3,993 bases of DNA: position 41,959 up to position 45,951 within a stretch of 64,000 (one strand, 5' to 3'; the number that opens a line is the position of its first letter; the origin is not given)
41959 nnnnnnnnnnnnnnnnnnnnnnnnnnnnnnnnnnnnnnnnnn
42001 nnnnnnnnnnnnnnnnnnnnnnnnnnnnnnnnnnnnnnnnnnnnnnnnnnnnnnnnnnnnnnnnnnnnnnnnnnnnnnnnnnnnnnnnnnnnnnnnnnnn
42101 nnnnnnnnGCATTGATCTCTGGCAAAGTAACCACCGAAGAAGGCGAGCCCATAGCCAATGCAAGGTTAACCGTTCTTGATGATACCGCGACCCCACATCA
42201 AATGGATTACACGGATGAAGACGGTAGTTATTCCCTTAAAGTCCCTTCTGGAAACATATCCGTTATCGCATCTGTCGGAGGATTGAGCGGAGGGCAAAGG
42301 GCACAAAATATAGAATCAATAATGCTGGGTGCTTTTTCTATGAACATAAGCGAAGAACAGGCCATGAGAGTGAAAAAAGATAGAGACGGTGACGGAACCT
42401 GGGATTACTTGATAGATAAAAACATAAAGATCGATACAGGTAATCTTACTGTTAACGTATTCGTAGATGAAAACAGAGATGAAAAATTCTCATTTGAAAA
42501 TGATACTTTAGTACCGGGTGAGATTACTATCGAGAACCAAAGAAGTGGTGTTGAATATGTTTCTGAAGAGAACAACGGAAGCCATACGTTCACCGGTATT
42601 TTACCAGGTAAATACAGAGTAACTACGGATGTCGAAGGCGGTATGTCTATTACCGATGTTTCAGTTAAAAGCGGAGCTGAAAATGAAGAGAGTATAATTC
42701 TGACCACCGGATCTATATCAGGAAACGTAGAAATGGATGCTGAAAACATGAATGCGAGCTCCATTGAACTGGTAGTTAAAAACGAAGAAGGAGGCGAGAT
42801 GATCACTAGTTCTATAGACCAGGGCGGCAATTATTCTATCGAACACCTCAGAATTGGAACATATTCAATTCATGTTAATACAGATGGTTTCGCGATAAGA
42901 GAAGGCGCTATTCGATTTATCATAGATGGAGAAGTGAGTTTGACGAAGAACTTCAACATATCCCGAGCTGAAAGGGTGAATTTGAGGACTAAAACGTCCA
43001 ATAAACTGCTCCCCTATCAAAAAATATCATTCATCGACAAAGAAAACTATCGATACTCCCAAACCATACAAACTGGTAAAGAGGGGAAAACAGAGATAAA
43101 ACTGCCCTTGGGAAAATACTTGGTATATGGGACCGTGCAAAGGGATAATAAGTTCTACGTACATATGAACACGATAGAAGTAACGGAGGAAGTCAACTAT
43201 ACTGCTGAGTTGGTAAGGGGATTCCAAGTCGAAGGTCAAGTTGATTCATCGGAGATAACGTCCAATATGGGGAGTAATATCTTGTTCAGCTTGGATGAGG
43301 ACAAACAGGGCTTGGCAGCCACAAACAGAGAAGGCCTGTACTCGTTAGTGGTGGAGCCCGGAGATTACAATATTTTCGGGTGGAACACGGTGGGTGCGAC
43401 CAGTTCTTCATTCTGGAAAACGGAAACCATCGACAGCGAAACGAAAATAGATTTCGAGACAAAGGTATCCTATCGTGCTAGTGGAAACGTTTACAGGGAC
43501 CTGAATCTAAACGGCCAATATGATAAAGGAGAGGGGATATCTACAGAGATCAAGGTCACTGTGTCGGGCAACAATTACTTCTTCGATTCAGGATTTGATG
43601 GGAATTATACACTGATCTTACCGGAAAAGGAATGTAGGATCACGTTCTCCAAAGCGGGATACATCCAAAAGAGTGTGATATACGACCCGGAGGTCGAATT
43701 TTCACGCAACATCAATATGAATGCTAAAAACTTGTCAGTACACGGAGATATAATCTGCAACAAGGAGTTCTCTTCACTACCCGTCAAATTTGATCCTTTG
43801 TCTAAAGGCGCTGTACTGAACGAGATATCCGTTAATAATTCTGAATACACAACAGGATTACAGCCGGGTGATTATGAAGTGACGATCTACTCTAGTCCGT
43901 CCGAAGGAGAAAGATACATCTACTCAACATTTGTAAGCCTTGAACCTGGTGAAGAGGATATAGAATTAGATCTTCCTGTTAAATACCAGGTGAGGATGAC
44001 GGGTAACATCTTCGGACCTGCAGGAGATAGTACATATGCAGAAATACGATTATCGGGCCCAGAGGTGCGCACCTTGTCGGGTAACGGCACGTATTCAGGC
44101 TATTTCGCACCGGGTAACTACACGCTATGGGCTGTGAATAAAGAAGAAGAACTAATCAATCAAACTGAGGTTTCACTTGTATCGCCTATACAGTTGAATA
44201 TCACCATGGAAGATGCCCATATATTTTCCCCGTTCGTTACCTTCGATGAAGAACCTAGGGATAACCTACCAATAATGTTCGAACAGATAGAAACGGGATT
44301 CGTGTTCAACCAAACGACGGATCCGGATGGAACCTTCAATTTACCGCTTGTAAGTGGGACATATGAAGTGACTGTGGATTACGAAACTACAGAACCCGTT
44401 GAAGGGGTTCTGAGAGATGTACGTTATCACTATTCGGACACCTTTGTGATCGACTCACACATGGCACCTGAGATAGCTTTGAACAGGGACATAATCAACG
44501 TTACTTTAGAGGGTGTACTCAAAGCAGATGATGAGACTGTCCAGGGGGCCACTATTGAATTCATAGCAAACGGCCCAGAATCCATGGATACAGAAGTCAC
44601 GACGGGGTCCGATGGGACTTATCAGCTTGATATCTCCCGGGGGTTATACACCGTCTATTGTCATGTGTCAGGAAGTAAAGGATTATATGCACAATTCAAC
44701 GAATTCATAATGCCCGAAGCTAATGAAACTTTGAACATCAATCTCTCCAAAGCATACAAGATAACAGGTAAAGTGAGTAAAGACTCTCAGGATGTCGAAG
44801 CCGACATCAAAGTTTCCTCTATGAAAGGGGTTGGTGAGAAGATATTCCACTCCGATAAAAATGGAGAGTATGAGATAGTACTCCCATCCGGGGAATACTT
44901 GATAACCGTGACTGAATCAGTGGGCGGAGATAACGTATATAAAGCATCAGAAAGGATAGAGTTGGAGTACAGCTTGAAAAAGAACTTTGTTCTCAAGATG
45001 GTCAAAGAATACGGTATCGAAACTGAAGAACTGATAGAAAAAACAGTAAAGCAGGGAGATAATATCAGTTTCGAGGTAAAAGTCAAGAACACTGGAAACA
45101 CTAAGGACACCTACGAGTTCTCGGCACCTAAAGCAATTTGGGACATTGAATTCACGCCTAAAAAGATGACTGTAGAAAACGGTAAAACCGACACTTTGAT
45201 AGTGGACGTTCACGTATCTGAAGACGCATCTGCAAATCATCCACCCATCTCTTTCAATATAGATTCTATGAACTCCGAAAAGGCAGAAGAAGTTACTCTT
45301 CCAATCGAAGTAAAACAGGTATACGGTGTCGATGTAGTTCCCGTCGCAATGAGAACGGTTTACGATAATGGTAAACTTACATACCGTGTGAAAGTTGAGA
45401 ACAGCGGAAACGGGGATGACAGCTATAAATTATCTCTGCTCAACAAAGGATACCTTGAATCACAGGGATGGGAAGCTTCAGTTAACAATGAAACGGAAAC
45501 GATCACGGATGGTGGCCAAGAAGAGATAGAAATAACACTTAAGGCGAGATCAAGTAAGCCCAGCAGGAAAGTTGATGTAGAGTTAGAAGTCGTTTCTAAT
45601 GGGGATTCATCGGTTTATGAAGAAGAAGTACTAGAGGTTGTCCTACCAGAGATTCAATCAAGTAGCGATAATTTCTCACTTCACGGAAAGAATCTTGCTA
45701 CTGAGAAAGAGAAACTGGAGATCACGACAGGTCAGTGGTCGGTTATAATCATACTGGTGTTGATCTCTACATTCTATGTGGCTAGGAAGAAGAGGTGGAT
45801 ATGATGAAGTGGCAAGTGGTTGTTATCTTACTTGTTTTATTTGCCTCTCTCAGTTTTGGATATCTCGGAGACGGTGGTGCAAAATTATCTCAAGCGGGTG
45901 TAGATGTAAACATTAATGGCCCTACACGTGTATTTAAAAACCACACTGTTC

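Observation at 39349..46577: Giant 2,151-aa AglB fused to tandem beta-sandwich repeats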

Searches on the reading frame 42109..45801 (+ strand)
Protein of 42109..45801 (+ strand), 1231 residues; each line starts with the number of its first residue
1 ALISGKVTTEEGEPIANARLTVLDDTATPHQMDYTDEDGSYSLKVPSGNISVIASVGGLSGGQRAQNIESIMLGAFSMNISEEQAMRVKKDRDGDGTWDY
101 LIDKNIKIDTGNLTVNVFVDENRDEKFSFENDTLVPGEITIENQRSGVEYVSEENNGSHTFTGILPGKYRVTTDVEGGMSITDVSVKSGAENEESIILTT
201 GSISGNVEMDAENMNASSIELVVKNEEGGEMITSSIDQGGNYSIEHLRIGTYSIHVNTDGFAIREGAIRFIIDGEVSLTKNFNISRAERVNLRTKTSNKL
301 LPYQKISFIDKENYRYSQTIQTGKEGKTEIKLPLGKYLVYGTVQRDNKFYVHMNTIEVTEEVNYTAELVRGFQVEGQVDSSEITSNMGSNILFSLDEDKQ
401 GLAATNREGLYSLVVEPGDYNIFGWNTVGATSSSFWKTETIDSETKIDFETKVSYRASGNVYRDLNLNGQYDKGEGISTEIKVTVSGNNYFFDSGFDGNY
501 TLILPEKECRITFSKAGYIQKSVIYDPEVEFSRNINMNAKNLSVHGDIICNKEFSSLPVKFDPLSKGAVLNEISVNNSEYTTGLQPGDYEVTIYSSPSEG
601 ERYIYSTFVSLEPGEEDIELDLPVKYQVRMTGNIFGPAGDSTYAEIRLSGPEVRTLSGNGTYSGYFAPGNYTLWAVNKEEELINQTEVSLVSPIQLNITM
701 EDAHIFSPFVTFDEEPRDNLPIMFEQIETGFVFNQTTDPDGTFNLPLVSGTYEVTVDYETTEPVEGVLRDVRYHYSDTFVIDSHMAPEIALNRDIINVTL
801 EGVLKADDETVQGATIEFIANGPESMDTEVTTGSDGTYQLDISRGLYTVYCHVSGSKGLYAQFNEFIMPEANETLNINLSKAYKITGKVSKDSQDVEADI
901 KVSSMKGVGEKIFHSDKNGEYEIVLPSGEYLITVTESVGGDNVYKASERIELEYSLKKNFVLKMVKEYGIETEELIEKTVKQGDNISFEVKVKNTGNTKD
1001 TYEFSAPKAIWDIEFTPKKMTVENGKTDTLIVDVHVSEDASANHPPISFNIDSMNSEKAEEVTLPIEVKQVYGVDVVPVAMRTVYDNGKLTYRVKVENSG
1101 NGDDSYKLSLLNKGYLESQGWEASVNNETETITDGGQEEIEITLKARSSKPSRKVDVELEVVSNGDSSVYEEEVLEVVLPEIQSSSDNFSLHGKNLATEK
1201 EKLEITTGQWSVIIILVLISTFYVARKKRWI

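Call 13: search_solved_structures(query=window:42109-45801:+, max_evalue=0.01)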
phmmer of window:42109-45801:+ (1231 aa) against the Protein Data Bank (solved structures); distinct sequences matched with E-value up to 0.01: 0.

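Call 63: predict_structure(alignment_id=A3)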
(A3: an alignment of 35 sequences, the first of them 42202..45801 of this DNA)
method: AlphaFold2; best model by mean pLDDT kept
length: 1200 residues; sequences in the alignment: 35
mean_pLDDT: 85.0   pTM: 0.43
mean pLDDT of the five models: 85.0, 85.0, 84.4, 83.6, 82.2
residues with pLDDT >= 90: 525; 70-90: 562; 50-70: 73; < 50: 40
segments of 3 or more residues with pLDDT < 50: 27-37, 1151-1159, 1161-1175, 1198-1200
pLDDT, mean of each block of 10 residues (from residue 1): 58 81 57 47 78 84 81 76 90 85 89 82 82 87 87 84 90 86 78 82 87 90 90 86 84 91 92 91 81 92 91 91 91 95 88 68 88 88 94 81 89 91 86 86 86 83 80 87 91 84 86 91 90 86 91 93 89 92 87 92 92 91 90 91 90 91 93 91 91 86 89 90 91 74 92 88 85 92 93 85 92 91 87 89 94 94 91 85 93 94 76 88 93 84 88 91 89 80 91 91 88 88 89 90 76 65 87 91 86 87 87 81 85 89 74 40 42 53 77 59
secondary structure, 60 per line:
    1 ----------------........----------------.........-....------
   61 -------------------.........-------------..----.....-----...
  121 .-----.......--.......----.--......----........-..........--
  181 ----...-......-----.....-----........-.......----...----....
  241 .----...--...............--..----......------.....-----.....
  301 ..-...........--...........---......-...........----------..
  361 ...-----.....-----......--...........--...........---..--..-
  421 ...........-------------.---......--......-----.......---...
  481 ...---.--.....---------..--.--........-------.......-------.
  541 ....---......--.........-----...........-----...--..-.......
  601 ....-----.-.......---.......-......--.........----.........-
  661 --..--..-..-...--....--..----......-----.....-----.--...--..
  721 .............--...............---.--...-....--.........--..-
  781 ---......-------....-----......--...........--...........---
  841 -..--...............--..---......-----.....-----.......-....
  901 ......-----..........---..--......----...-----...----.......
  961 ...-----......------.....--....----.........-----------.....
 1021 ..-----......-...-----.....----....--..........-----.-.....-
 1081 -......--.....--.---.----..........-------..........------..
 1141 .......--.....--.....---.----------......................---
elements in order (helices of 4 or more, strands of 3 or more residues): E17-24 E41-49 H51-54 E80-88 E108-112 E118-121 E127-133 E136-142 E150-155 E160-167 E169-178 E189-194 E200-204 E210-217 E219-225 E230-232 E237-241 E246-248 E251-265 E274-279 E286-290 E296-302 E304-314 E317-327 E331-336 E338-348 E359-363 E369-373 E379-384 E387-397 E400-410 E421-431 E449-454 E457-462 E468-474 E478-483 E490-494 E511-518 E526-532 E540-544 E548-553 E556-564 E570-580 E586-588 E594-604 E612-618 E622-628 E630-635 E638-646 E651-659 E673-675 E678-681 E690-695 E701-705 E714-716 E719-733 E736-750 E757-759 E761-764 E767-775 E784-789 E797-800 E806-811 E814-824 E827-837 E846-860 E868-873 E879-883 E889-895 E897-906 E912-921 E929-934 E939-941 E947-949 E954-963 E969-974 E981-985 E988-991 E996-1004 E1016-1022 E1028-1033 E1035-1037 E1043-1047 E1052-1055 E1058-1067 E1075-1079 H1082-1087 E1090-1094 E1106-1115 E1123-1132 E1139-1147 E1150-1154 E1157-1161 H1176-1197

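Call 66: fold_search(model_id=the predicted structure, library=pdb)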
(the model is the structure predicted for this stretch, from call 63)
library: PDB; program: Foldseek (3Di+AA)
matches with E <= 10: 1770; with E <= 0.001: 204
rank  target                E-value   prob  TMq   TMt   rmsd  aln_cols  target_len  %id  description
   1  7som_D                1.2e-15  1.00  0.09  0.08  51.4      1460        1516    7  Ciliary C2 central pair apparatus isolated from Chlamydomonas reinhardtii (released 2022-04-13)
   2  9ijj_4G               2.2e-15  1.00  0.09  0.03  115.1      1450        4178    9  In situ structure of the central apparatus in mouse sperm axoneme. (released 2025-06-04)
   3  9ijj_4H               7.1e-13  1.00  0.11  0.05  127.8      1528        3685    8  In situ structure of the central apparatus in mouse sperm axoneme. (released 2025-06-04)
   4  5a42                  7.4e-13  1.00  0.09  0.07  41.0      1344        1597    7  Cryo-EM single particle 3D reconstruction of the native conformation of E. coli alpha-2-macroglobulin (ECAM) (released 2015-07-29)
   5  9ijj_O                1.5e-12  1.00  0.10  0.10  115.5      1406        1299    7  In situ structure of the central apparatus in mouse sperm axoneme. (released 2025-06-04)
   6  9ijj_4I               1.9e-12  1.00  0.11  0.05  128.0      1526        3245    8  In situ structure of the central apparatus in mouse sperm axoneme. (released 2025-06-04)
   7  9ijj_h                3.0e-12  1.00  0.07  0.06  56.9      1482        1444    8  In situ structure of the central apparatus in mouse sperm axoneme. (released 2025-06-04)
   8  7sqc_O0               8.3e-12  1.00  0.09  0.10  67.6      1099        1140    8  Ciliary C1 central pair apparatus isolated from Chlamydomonas reinhardtii (released 2022-04-13)
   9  6fwv_A                2.2e-11  1.00  0.11  0.23  29.3       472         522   12  The Bacillus anthracis TIE protein (released 2018-08-08)
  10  6fwv_B                3.0e-11  1.00  0.12  0.23  29.1       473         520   13  The Bacillus anthracis TIE protein (released 2018-08-08)
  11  7o7p_C                1.1e-10  1.00  0.09  0.09  30.4      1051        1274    9  (h-alpha2M)4 activated state (released 2022-04-13)
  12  7o7p_A                1.4e-10  1.00  0.09  0.09  30.4      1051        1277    9  (h-alpha2M)4 activated state (released 2022-04-13)
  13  9fx3_A                1.5e-10  1.00  0.09  0.09  33.9      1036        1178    9  Structure of active human CD109 (released 2025-03-19)
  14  4u48                  1.6e-10  1.00  0.09  0.08  45.8      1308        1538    9  Crystal structure of Salmonella alpha-2-macroglobulin (released 2014-09-17)
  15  7o7n_A                2.0e-10  1.00  0.09  0.08  29.7      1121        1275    8  (h-alpha2M)4 semiactivated I state (released 2022-04-13)
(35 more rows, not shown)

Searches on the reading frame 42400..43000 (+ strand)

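Call 46: search_protein_families(library=pfam, proteins=[window:42400-43000:+], max_evalue=0.01)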
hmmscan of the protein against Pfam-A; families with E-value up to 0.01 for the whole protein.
window:42400-43000:+ (200 aa): 5 families
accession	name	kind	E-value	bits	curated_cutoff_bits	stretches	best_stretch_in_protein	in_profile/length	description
PF13620.12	CarboxypepD_reg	-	9.2e-12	45.6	32.3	1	105-169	1-64/82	Carboxypeptidase regulatory-like domain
PF17210.9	SdrD_B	-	7.1e-09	36.3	29.7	2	20-115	7-102/112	SdrD B-like domain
PF14686.12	fn3_3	-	9.5e-08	32.1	24.4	1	44-94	18-72/75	Polysaccharide lyase family 4, domain II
PF17802.7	SpaA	-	0.0013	19.3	23.1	0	50-74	32-56/91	Prealbumin-like fold domain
PF23194.1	NOMO_5th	-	0.0047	17.7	27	0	105-161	1-58/89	NOMO fifth transthyretin-like domain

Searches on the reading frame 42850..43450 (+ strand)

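Call 46: search_protein_families(library=pfam, proteins=[window:42850-43450:+], max_evalue=0.01)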
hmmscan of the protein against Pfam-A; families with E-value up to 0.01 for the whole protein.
window:42850-43450:+ (200 aa): 1 family
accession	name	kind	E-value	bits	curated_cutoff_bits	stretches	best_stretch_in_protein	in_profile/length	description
PF13620.12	CarboxypepD_reg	-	0.0023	18.7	32.3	0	144-175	19-52/82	Carboxypeptidase regulatory-like domain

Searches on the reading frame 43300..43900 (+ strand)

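Call 46: search_protein_families(library=pfam, proteins=[window:43300-43900:+], max_evalue=0.01)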
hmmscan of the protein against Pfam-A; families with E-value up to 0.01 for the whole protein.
window:43300-43900:+ (200 aa): 2 families
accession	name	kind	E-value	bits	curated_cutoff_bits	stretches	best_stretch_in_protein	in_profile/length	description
PF13620.12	CarboxypepD_reg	-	4.2e-06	27.5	32.3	0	84-126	17-64/82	Carboxypeptidase regulatory-like domain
PF13715.12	CarbopepD_reg_2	-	3.4e-05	24.2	32.2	1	84-144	17-78/88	CarboxypepD_reg-like domain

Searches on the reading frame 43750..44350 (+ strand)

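Call 46: search_protein_families(library=pfam, proteins=[window:43750-44350:+], max_evalue=0.01)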
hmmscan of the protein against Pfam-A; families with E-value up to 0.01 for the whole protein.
window:43750-44350:+ (200 aa): 2 families
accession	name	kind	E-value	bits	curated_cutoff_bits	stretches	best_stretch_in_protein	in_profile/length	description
PF23194.1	NOMO_5th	-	8.9e-05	23.3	27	0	106-157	34-83/89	NOMO fifth transthyretin-like domain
PF13620.12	CarboxypepD_reg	-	0.00033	21.4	32.3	0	172-199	16-43/82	Carboxypeptidase regulatory-like domain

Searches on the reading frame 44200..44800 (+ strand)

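Call 46: search_protein_families(library=pfam, proteins=[window:44200-44800:+], max_evalue=0.01)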
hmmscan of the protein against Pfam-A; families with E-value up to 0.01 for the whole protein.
window:44200-44800:+ (200 aa): 10 families
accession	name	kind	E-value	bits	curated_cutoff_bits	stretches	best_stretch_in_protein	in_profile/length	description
PF13620.12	CarboxypepD_reg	-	6e-13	49.4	32.3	2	22-68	16-63/82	Carboxypeptidase regulatory-like domain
PF13715.12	CarbopepD_reg_2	-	1.1e-05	25.8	32.2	0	36-66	26-57/88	CarboxypepD_reg-like domain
PF23194.1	NOMO_5th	-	6.8e-05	23.6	27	0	22-67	18-64/89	NOMO fifth transthyretin-like domain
PF17210.9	SdrD_B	-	0.00015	22.4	29.7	0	104-156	14-66/112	SdrD B-like domain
PF12866.13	DUF3823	-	0.0016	19.1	27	0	39-63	39-63/90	Protein of unknown function (DUF3823) N-terminal domain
PF07210.18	DUF1416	-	0.0044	17.3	23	0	100-158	19-76/97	Protein of unknown function (DUF1416)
PF16640.11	Big_3_5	-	0.0063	17.5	35.5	0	100-160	13-73/88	Bacterial Ig-like domain (group 3)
PF08400.16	phage_tail_N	-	0.0075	16.7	26.6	0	131-159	39-67/134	Prophage tail fibre N-terminal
PF20598.4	DUF6795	-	0.0078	16.9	27.4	0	104-145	2-45/103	Domain of unknown function (DUF6795)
PF21254.3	AGA-YXIM_GBD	-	0.0089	16.4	27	0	38-61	57-80/138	Beta-agarase/YXIM esterase-like, galactose-binding domain-like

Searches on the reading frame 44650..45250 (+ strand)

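Call 46: search_protein_families(library=pfam, proteins=[window:44650-45250:+], max_evalue=0.01)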
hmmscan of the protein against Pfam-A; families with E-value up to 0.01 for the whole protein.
window:44650-45250:+ (200 aa): 4 families
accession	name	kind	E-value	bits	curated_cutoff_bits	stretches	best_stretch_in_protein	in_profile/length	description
PF06280.18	fn3_5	-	0.00026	22.1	27.6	0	136-159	7-30/112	Fn3-like domain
PF13620.12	CarboxypepD_reg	-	0.00048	20.8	32.3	1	38-89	2-56/82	Carboxypeptidase regulatory-like domain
PF18079.6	AglB_L1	-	0.0016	19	23.6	0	37-79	3-47/87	Archaeal glycosylation protein B long peripheral domain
PF11614.14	FixG_C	-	0.0033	18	25.6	0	141-195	35-93/119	IG-like fold at C-terminal of FixG, putative oxidoreductase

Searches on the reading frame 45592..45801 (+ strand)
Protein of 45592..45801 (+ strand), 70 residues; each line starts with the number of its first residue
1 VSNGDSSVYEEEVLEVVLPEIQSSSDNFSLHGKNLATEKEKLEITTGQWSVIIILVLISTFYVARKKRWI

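Call 82: search_protein_families(library=ncbifam, proteins=[window:45592-45801:+], max_evalue=1)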
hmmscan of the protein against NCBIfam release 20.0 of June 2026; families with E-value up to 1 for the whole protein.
window:45592-45801:+ (70 aa): 1 family
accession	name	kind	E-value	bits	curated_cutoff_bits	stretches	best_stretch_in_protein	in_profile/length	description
NF033507.3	Loki-CTERM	subfamily_domain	0.081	13.3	19.9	1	51-69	6-26/27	Loki-CTERM sorting domain-containing protein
